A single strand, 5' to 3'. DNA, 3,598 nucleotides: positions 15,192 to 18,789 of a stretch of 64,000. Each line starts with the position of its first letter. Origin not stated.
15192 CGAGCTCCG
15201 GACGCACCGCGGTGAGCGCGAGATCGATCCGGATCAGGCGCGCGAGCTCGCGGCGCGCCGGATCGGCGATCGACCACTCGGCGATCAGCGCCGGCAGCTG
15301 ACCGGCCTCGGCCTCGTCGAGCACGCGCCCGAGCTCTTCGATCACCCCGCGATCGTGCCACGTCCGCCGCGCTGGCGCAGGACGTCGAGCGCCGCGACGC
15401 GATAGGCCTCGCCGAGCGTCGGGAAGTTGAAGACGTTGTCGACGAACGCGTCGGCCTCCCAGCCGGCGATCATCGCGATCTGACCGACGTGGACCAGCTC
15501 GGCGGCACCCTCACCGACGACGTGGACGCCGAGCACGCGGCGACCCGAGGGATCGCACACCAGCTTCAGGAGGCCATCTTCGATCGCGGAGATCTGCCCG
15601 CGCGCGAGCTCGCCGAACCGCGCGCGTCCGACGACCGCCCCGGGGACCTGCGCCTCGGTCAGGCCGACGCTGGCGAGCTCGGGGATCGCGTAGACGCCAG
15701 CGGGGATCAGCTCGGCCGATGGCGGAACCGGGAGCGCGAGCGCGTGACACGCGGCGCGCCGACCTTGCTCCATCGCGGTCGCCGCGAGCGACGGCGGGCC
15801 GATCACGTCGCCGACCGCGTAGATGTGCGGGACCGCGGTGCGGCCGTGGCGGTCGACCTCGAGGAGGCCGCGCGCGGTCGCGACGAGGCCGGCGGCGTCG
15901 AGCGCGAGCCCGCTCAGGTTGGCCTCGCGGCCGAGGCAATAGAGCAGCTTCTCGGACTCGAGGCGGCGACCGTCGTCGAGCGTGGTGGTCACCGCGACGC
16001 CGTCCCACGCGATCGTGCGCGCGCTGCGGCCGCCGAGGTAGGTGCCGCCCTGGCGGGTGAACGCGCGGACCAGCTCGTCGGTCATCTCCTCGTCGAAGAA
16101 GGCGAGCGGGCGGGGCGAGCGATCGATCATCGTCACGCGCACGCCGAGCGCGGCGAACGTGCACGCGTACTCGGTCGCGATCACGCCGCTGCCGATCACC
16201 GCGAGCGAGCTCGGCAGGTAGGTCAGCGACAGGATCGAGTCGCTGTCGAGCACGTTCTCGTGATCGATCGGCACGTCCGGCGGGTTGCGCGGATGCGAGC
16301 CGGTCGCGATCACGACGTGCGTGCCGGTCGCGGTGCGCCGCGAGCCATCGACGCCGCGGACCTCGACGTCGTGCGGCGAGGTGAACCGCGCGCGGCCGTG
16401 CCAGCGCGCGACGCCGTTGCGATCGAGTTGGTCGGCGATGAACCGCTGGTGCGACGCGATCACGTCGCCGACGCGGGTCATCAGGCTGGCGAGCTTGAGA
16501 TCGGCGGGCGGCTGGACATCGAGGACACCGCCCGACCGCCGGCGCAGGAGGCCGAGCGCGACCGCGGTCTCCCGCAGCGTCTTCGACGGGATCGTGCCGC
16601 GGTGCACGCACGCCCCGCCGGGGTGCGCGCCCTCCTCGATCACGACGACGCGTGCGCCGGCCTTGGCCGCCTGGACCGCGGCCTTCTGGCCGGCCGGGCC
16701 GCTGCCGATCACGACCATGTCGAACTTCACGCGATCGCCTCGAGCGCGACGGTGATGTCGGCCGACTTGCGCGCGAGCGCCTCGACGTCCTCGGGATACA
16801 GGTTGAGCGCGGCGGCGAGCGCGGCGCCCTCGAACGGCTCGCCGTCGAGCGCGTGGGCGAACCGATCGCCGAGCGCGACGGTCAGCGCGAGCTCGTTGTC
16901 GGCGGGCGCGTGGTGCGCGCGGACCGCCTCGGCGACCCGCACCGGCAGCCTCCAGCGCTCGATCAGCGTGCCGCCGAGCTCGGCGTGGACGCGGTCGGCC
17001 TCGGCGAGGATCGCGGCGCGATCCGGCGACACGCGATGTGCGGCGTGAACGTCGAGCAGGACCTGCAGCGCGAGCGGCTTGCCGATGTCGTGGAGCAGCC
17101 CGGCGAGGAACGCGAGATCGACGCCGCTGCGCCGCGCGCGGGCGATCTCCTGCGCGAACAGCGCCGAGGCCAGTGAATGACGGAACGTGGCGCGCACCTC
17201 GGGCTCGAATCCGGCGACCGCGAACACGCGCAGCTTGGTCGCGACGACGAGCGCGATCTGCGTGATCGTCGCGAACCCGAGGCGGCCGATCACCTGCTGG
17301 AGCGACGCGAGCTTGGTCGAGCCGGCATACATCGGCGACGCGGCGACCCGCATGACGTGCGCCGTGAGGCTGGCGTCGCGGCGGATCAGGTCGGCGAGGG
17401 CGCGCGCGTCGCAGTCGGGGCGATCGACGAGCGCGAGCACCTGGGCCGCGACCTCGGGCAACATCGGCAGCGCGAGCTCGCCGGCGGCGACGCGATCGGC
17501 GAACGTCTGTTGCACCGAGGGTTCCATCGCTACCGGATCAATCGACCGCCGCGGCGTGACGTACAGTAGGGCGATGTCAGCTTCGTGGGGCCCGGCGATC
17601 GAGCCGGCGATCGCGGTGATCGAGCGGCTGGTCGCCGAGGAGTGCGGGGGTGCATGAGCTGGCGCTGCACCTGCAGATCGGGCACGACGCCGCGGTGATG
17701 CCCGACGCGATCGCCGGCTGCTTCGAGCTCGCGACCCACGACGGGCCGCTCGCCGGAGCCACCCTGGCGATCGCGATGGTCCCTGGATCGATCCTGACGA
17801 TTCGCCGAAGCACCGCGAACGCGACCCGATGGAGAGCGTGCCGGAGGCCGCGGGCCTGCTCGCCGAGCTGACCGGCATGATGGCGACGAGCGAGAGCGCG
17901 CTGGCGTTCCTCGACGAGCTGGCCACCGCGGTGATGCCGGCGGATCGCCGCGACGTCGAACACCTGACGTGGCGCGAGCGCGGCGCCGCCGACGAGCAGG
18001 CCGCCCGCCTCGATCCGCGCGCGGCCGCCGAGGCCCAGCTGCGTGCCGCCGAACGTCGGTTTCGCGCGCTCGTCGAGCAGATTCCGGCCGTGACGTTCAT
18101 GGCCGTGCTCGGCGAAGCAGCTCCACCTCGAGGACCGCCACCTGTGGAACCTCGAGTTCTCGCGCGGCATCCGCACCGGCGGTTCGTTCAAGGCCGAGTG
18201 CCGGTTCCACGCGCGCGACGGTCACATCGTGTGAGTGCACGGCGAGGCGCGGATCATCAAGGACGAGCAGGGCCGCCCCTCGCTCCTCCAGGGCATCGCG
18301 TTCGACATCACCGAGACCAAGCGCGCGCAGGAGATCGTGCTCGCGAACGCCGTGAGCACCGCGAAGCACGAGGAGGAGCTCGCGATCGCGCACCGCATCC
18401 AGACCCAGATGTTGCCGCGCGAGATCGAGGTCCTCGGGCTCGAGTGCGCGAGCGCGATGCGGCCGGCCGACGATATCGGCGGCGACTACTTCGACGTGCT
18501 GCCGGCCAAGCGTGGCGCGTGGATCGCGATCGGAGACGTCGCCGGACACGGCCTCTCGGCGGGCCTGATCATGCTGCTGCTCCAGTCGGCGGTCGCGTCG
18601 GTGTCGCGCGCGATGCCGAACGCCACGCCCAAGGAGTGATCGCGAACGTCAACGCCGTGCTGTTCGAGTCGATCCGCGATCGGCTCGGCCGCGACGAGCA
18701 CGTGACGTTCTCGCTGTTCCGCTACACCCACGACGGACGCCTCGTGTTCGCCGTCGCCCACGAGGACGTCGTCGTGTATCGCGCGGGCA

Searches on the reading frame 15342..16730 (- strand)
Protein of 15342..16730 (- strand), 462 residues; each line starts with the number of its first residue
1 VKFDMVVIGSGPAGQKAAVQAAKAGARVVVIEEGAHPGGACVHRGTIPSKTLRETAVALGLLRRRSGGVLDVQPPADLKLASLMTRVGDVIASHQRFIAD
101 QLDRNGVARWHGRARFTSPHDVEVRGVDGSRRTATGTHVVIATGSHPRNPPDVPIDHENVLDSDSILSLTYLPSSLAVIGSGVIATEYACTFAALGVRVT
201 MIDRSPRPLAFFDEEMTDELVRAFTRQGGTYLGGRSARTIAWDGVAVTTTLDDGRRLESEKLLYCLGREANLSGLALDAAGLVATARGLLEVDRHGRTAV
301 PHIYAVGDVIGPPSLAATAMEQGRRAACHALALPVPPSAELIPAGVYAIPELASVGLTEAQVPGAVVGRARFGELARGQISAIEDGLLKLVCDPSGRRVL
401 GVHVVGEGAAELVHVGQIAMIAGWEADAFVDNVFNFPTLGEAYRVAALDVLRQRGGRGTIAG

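Call 39: search_protein_families(library=pfam, proteins=[window:15342-16730:-], max_evalue=0.001)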
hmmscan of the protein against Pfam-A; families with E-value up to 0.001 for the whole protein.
window:15342-16730:- (462 aa): 16 families
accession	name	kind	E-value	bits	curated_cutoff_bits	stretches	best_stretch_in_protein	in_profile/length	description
PF07992.20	Pyr_redox_2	-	2.4e-59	201.6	26.1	1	3-323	1-291/291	Pyridine nucleotide-disulphide oxidoreductase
PF02852.28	Pyr_redox_dim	-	2.1e-21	76.6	25.3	1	342-446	1-109/110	Pyridine nucleotide-disulphide oxidoreductase, dimerisation domain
PF00070.33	Pyr_redox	-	5e-18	65.8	22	1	176-245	2-71/82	Pyridine nucleotide-disulphide oxidoreductase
PF13738.12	Pyr_redox_3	-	2e-11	44.1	30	1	127-307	116-305/305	Pyridine nucleotide-disulphide oxidoreductase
PF13450.12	NAD_binding_8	-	6.6e-10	39.6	21.9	1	7-41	1-35/68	NAD(P)-binding Rossmann-like domain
PF12831.13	FAD_oxidored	-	2e-09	37.7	27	1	4-50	1-47/416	FAD dependent oxidoreductase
PF02737.24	3HCDH_N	-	5.3e-07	30.2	22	1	176-225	2-51/180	3-hydroxyacyl-CoA dehydrogenase, NAD binding domain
PF01262.27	AlaDh_PNT_C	-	5.7e-07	29.6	23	0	173-225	28-80/214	Alanine dehydrogenase/PNT, C-terminal domain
PF01134.28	GIDA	-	3.6e-06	26.8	22.1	1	4-50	1-44/391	Glucose inhibited division protein A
PF01266.30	DAO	-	4.5e-06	26.9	27.9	1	4-42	1-40/353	FAD dependent oxidoreductase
PF00890.30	FAD_binding_2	-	1.2e-05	25.1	20.4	1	4-40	1-37/414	FAD binding domain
PF03486.20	HI0933_like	-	4.5e-05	23.4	50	1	4-38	2-36/244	HI0933-like protein Rossmann domain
PF02826.25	2-Hacid_dh_C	-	0.00013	21.8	25.1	0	174-210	37-73/178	D-isomer specific 2-hydroxyacid dehydrogenase, NAD binding domain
PF13241.12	NAD_binding_7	-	0.00023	22.1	22.1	0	4-37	9-45/104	Putative NAD(P)-binding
PF13434.12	Lys_Orn_oxgnase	-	0.00025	20.7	21.3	1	121-219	133-236/339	L-lysine 6-monooxygenase/L-ornithine 5-monooxygenase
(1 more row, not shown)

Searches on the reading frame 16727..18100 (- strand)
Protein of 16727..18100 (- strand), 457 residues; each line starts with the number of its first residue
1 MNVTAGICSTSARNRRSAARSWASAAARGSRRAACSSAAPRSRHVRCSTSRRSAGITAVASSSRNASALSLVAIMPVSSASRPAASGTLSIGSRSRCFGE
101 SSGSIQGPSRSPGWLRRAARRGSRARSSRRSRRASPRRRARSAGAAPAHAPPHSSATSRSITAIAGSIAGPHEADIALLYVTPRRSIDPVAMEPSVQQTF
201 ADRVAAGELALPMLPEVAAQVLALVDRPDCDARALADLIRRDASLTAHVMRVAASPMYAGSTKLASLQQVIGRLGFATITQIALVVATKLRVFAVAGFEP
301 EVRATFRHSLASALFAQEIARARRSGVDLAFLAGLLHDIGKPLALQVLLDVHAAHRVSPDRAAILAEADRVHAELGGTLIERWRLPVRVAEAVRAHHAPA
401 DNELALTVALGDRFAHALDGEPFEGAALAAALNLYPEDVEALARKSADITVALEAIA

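Call 39: search_protein_families(library=pfam, proteins=[window:16727-18100:-], max_evalue=0.001)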
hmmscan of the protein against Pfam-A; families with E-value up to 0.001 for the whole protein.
window:16727-18100:- (457 aa): 3 families
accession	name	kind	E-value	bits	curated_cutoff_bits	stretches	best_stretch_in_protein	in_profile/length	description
PF08668.18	HDOD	-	7.6e-41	140.2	22.9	1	211-399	1-196/196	HDOD domain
PF01966.28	HD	-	5.7e-11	43.2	22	1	305-414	1-113/116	HD domain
PF18019.7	Cas3_HD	-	0.00099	19.6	23.1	0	306-404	38-137/207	Cas3, HD domain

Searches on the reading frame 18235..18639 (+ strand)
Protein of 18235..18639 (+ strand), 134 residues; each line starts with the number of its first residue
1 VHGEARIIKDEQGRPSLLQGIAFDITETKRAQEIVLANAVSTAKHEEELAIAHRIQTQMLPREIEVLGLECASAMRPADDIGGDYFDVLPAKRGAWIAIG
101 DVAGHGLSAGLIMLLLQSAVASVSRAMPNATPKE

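Call 39: search_protein_families(library=pfam, proteins=[window:18235-18639:+], max_evalue=0.001)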
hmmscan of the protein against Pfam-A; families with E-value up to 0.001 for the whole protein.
window:18235-18639:+ (134 aa): 1 family
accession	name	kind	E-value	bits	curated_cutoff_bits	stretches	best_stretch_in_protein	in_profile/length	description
PF07228.17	SpoIIE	-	5.2e-06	27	25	1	94-125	4-35/192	Stage II sporulation protein E (SpoIIE)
